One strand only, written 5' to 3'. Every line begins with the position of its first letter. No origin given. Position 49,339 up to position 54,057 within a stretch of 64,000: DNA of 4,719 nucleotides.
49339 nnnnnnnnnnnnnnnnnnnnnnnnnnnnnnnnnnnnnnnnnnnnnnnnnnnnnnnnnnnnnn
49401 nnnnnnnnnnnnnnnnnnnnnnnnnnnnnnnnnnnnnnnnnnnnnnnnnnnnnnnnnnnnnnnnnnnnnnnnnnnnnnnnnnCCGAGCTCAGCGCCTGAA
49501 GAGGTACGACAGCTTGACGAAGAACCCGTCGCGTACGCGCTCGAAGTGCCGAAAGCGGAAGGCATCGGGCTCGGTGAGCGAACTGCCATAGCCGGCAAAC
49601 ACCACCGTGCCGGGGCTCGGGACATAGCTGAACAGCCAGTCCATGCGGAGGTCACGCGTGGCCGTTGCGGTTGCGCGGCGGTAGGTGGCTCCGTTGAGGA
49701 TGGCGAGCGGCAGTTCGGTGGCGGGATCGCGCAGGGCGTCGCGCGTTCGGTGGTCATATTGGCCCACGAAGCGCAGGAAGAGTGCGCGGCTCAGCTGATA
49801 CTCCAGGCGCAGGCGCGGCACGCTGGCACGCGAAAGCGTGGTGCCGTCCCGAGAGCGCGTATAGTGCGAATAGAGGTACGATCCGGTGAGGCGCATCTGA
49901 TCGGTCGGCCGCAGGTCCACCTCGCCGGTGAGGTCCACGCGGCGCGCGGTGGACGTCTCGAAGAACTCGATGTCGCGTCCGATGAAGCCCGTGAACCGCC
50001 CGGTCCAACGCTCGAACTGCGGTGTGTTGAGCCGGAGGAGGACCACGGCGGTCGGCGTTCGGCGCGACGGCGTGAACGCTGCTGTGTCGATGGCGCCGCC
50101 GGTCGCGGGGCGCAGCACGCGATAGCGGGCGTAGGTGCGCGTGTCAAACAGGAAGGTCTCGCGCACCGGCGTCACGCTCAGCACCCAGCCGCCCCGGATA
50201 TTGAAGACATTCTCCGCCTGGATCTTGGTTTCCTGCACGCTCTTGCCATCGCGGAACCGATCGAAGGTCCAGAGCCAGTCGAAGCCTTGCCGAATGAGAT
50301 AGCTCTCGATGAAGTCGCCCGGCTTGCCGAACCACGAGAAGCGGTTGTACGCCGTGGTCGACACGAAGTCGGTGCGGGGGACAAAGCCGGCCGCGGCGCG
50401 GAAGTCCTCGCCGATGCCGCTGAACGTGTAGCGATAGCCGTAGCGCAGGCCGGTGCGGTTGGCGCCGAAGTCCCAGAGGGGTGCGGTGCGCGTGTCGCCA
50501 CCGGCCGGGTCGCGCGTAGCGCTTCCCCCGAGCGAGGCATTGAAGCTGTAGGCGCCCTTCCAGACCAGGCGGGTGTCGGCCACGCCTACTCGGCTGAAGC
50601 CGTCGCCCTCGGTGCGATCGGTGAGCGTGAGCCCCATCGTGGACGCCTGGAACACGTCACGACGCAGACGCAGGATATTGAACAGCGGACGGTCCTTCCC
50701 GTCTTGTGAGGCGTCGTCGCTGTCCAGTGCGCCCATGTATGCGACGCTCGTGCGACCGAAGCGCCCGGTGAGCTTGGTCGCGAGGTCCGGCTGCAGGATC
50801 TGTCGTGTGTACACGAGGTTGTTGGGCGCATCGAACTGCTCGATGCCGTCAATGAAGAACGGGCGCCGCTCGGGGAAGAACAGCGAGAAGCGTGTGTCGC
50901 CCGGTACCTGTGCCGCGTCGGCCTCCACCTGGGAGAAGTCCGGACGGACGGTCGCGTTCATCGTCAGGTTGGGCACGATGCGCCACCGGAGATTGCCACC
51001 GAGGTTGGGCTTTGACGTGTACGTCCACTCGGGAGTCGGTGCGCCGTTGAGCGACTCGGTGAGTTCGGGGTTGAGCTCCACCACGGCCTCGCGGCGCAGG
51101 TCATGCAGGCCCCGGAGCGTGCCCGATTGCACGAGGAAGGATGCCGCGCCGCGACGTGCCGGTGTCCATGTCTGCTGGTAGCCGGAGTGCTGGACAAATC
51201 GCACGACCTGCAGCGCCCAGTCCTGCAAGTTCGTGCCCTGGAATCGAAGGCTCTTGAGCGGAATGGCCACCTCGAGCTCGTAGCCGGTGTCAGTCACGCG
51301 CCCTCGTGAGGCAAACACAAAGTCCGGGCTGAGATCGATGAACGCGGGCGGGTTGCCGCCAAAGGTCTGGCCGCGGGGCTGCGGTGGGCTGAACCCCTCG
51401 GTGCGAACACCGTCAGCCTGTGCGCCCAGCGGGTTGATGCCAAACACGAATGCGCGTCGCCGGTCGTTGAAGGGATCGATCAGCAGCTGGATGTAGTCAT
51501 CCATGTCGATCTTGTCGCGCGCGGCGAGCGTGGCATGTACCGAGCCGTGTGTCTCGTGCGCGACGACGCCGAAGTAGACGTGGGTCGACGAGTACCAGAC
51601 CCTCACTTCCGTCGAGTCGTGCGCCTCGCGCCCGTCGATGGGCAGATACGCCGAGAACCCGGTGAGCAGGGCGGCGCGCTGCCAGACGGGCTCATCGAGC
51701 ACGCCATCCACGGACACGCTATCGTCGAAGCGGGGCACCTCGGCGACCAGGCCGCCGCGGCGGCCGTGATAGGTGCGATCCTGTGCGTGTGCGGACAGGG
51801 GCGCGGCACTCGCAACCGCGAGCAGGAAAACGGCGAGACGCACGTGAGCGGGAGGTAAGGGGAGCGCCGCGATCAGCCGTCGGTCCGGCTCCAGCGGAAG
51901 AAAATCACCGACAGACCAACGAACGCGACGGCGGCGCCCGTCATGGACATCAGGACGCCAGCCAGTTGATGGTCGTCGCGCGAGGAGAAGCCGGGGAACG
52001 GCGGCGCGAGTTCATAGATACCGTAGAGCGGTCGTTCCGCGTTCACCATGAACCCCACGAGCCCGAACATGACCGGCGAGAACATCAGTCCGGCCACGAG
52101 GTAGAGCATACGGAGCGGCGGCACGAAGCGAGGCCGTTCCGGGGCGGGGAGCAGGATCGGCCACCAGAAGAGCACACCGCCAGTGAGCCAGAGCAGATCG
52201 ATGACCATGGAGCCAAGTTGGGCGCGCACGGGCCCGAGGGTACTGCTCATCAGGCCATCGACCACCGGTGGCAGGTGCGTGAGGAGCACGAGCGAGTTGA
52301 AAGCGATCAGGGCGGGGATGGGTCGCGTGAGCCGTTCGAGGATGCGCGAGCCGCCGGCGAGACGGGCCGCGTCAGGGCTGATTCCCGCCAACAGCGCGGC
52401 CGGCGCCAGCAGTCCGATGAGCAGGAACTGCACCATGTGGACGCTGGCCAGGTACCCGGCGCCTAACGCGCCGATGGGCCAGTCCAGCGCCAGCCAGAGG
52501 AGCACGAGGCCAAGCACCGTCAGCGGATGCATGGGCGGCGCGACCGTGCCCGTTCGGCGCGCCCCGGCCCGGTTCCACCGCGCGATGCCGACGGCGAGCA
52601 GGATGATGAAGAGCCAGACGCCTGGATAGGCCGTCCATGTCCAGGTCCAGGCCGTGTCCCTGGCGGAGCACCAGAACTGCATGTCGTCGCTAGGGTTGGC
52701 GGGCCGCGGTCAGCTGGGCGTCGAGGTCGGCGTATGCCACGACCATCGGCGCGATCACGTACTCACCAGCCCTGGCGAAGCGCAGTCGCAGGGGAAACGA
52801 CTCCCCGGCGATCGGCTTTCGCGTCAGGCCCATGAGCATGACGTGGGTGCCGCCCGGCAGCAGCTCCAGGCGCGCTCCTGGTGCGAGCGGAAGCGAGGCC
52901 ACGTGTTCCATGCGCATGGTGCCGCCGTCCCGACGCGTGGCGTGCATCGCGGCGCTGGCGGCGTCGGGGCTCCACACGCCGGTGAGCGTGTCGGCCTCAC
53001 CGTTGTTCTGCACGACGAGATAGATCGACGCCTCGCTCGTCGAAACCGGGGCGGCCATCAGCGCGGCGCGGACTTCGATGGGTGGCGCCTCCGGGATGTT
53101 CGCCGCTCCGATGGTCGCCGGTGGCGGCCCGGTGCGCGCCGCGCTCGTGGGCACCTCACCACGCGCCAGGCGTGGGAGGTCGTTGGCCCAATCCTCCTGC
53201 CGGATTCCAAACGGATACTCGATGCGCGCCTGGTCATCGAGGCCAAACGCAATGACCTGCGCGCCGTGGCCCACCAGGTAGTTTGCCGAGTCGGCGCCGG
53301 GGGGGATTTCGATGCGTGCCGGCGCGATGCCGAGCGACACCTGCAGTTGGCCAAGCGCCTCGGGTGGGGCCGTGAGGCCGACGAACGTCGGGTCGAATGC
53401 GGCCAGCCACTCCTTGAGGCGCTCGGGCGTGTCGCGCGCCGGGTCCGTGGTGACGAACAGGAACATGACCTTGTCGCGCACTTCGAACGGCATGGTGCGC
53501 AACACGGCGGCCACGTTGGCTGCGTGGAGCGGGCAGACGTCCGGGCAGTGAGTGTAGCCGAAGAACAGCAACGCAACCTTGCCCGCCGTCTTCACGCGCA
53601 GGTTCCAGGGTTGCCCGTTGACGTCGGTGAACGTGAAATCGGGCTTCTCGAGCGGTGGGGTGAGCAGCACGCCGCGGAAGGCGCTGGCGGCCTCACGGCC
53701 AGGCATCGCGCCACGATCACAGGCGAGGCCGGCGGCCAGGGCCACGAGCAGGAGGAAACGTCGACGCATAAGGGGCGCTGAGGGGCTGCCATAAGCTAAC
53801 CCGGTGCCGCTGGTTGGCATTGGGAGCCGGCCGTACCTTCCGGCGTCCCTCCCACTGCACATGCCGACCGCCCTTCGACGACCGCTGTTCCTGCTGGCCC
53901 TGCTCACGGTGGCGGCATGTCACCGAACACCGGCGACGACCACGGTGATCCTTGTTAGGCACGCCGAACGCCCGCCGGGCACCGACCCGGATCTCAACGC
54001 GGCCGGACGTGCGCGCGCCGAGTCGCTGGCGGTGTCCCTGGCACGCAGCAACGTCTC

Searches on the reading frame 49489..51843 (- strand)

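Call 7: search_protein_families(library=pfam, proteins=[window:49489-51843:-], max_evalue=0.001)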
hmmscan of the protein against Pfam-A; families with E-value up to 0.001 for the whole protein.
window:49489-51843:- (784 aa): 1 family
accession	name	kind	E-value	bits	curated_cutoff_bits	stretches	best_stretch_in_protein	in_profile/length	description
PF19313.5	DUF5916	-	6.9e-10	38.7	22.6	1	276-349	23-94/572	Domain of unknown function (DUF5916)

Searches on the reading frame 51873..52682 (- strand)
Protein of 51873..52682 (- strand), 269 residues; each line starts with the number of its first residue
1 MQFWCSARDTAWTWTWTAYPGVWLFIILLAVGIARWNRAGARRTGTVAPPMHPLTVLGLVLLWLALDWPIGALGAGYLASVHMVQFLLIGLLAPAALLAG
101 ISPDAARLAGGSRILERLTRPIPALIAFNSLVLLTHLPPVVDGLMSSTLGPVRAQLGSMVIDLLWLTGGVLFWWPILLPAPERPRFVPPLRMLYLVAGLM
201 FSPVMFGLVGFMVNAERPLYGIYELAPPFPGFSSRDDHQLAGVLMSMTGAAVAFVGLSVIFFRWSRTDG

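Call 7: search_protein_families(library=pfam, proteins=[window:51873-52682:-], max_evalue=0.001)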
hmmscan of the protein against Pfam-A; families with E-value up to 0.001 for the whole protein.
window:51873-52682:- (269 aa): 1 family
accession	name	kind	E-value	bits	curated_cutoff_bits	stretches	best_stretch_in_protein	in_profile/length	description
PF09678.15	Caa3_CtaG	-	1.1e-27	97.3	27.7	1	33-266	7-236/237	Cytochrome c oxidase caa3 assembly factor (Caa3_CtaG)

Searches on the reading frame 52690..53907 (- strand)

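Call 7: search_protein_families(library=pfam, proteins=[window:52690-53907:-], max_evalue=0.001)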
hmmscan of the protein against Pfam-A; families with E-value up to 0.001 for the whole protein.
window:52690-53907:- (405 aa): 2 families
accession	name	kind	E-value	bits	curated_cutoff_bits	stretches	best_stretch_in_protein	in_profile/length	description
PF02630.20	SCO1-SenC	-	9.8e-27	94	22.8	1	89-223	2-130/134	SCO1/SenC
PF04314.18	PCuAC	-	1.5e-25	89.7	29.4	1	283-383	6-107/109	Copper chaperone PCu(A)C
